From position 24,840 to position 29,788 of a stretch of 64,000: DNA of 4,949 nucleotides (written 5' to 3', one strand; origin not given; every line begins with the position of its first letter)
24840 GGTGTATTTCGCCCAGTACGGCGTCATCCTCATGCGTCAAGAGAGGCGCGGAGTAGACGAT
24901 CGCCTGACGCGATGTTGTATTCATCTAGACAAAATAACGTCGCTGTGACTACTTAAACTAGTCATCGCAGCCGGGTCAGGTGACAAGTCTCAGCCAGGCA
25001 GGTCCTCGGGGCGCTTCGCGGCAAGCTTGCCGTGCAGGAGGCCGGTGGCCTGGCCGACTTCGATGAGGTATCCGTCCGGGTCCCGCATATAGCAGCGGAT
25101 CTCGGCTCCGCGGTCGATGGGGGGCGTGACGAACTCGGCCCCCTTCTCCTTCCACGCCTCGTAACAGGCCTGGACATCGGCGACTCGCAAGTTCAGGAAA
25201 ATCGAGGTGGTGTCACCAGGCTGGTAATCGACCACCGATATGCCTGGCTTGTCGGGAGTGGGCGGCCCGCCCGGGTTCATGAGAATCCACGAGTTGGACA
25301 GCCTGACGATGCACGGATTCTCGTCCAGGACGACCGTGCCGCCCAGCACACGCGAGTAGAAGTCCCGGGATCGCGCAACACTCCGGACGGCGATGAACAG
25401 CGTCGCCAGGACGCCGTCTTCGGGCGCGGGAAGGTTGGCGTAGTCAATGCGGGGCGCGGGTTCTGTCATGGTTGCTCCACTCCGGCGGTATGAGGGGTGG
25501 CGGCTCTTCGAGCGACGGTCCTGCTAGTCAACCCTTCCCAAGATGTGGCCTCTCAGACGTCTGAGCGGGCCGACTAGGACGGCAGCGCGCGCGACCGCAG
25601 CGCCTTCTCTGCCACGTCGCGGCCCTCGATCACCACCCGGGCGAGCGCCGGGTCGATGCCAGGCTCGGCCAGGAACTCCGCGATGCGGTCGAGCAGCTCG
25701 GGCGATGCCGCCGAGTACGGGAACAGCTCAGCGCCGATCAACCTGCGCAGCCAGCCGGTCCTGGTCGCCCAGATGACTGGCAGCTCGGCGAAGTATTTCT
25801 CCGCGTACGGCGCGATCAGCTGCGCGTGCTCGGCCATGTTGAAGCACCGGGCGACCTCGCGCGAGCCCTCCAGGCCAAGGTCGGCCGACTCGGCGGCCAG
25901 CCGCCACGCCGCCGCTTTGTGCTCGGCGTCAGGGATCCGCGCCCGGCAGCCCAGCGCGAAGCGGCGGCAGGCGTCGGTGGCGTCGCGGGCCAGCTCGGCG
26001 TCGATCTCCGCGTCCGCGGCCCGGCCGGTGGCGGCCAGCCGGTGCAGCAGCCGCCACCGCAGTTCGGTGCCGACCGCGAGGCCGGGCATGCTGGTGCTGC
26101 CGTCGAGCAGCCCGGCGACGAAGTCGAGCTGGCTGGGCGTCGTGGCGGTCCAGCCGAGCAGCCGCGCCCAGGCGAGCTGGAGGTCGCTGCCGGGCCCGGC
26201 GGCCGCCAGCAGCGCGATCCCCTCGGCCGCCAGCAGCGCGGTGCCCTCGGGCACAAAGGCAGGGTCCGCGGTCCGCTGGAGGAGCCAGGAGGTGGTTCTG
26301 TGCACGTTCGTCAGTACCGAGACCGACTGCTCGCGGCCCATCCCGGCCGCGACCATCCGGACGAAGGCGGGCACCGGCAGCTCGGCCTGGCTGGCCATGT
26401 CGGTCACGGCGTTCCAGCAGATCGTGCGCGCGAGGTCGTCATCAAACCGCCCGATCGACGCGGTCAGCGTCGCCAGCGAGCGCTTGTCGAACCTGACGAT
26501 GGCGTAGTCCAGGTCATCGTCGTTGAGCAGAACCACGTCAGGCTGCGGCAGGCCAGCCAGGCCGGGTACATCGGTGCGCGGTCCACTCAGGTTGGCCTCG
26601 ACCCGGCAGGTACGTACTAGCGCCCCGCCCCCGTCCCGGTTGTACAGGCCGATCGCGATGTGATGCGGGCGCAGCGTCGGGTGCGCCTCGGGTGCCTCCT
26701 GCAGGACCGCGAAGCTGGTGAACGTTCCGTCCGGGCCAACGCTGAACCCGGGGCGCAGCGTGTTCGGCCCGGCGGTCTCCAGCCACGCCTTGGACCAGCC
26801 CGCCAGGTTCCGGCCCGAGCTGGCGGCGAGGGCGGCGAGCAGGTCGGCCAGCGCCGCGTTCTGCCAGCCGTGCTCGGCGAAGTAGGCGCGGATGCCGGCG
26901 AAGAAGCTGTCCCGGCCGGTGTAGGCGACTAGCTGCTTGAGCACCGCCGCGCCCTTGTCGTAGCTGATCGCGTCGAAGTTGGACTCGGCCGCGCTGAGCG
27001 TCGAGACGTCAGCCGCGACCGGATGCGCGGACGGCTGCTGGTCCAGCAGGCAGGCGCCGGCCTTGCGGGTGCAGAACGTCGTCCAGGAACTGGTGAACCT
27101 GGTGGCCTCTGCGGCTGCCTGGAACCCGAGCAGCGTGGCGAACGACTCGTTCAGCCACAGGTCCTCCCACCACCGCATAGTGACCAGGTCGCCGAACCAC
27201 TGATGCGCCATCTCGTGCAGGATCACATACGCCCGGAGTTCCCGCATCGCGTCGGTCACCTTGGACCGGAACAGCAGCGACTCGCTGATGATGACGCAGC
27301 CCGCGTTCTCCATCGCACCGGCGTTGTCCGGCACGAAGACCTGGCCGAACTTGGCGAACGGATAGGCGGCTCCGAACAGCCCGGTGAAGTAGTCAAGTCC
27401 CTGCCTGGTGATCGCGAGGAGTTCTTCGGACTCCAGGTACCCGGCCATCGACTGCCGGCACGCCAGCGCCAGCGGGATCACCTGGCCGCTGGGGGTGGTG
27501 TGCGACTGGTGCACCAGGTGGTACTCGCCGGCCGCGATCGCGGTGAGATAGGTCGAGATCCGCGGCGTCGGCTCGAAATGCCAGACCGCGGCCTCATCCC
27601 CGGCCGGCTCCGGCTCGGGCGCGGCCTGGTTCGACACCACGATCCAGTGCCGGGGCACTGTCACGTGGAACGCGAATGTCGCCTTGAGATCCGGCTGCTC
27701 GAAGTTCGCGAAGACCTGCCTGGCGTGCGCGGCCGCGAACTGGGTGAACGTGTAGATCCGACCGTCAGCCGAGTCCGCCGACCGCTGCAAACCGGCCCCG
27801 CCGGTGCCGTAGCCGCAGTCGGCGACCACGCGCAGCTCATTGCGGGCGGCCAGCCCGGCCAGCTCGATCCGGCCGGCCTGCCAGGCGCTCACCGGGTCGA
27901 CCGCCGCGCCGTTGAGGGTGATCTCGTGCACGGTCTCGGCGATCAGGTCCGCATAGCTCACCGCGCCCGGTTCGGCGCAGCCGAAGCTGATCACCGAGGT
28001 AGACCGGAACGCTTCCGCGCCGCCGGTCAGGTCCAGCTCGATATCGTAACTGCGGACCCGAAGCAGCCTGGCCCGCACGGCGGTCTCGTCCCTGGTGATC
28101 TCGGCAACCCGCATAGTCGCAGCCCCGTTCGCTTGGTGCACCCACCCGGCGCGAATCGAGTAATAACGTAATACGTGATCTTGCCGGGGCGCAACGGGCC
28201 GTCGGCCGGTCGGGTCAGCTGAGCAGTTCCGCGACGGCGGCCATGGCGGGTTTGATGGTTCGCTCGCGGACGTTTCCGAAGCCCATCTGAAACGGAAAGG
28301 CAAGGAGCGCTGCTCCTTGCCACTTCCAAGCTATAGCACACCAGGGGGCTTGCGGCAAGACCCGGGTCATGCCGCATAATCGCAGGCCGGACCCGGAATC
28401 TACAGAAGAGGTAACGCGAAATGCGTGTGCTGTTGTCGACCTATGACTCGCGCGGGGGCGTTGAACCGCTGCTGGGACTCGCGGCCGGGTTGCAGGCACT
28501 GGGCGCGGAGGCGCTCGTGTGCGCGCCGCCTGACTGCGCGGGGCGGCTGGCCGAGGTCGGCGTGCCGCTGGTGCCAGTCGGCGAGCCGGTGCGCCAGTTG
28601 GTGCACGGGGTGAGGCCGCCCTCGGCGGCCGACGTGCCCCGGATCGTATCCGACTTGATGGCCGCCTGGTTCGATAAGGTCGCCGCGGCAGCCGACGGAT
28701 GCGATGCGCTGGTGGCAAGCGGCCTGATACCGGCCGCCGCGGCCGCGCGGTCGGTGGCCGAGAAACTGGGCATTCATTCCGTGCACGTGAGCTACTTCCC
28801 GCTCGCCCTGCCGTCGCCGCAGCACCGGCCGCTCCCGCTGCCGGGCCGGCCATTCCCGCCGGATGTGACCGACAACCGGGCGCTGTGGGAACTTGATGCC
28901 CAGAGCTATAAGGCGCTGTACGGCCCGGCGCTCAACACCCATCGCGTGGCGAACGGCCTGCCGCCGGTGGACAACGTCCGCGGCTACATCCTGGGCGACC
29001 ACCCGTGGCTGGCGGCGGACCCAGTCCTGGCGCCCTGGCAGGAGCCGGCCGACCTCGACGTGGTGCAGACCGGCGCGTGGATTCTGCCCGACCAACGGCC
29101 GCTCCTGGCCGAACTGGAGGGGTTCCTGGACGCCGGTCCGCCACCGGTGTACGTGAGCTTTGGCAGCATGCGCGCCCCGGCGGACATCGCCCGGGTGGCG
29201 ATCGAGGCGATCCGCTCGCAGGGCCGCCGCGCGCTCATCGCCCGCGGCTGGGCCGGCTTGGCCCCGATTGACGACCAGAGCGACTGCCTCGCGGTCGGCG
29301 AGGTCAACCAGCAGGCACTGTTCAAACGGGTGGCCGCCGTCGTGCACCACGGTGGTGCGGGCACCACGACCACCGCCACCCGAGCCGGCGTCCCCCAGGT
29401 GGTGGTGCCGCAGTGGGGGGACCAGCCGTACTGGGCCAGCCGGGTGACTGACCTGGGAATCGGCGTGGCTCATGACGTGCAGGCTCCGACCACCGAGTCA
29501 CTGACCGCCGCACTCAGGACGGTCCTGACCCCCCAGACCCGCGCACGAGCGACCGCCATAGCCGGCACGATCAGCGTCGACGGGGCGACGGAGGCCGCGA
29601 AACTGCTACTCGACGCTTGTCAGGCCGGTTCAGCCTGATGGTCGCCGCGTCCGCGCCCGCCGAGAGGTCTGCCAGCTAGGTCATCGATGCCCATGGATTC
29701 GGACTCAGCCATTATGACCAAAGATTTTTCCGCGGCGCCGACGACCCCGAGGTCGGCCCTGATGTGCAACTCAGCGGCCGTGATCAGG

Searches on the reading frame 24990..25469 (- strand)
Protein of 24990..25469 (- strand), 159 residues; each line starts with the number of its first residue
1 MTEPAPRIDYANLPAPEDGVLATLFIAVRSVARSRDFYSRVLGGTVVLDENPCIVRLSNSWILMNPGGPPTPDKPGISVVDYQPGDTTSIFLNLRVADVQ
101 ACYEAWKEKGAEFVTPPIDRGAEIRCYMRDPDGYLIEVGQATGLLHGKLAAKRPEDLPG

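Call 12: search_protein_families(library=pfam, proteins=[window:24990-25469:-], max_evalue=0.05)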
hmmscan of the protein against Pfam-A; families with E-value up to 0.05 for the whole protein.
window:24990-25469:- (159 aa): 4 families
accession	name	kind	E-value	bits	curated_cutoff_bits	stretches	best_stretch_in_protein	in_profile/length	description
PF00903.31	Glyoxalase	-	6.4e-13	49.6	20.6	1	23-138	4-121/121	Glyoxalase/Bleomycin resistance protein/Dioxygenase superfamily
PF18029.7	Glyoxalase_6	-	1.5e-06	29.3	23.6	1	25-137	3-104/106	Glyoxalase-like domain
PF12681.13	Glyoxalase_2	-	0.00017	21.9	30.1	1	24-140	4-115/118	Glyoxalase-like domain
PF13669.12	Glyoxalase_4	-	0.013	16.2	27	1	26-123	5-103/109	Glyoxalase/Bleomycin resistance protein/Dioxygenase superfamily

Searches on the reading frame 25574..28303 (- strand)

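Call 10: search_protein_families(library=pfam, proteins=[window:25574-28303:-], max_evalue=0.01)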
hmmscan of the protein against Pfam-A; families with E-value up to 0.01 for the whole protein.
window:25574-28303:- (909 aa): 3 families
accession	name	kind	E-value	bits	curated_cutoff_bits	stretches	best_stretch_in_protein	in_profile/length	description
PF01433.26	Peptidase_M1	-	6.9e-50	170.1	27.7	1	298-507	5-218/218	Peptidase family M1 domain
PF11838.14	ERAP1_C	-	1.1e-37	130.7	38.2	1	591-897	2-315/318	ERAP1-like C-terminal domain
PF17900.6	Peptidase_M1_N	-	3.3e-16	60.4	25.8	1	170-253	101-186/186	Peptidase M1 N-terminal domain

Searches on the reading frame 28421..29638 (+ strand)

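Call 10: search_protein_families(library=pfam, proteins=[window:28421-29638:+], max_evalue=0.01)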
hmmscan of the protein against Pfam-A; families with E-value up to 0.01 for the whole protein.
window:28421-29638:+ (405 aa): 4 families
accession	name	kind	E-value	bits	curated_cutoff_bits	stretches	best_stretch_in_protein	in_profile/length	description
PF06722.18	EryCIII-like_C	-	1e-17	64.9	31.7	1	292-379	36-124/145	Erythromycin biosynthesis protein CIII-like, C-terminal domain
PF00201.24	UDPGT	-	3.3e-09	36.5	19.5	1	224-370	257-407/499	UDP-glucoronosyl and UDP-glucosyl transferase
PF04101.22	Glyco_tran_28_C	-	2.1e-06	28.3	22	1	298-381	66-153/166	Glycosyltransferase family 28 C-terminal domain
PF03033.26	Glyco_transf_28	-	0.0094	16.5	26.2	0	4-120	2-124/139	Glycosyltransferase family 28 N-terminal domain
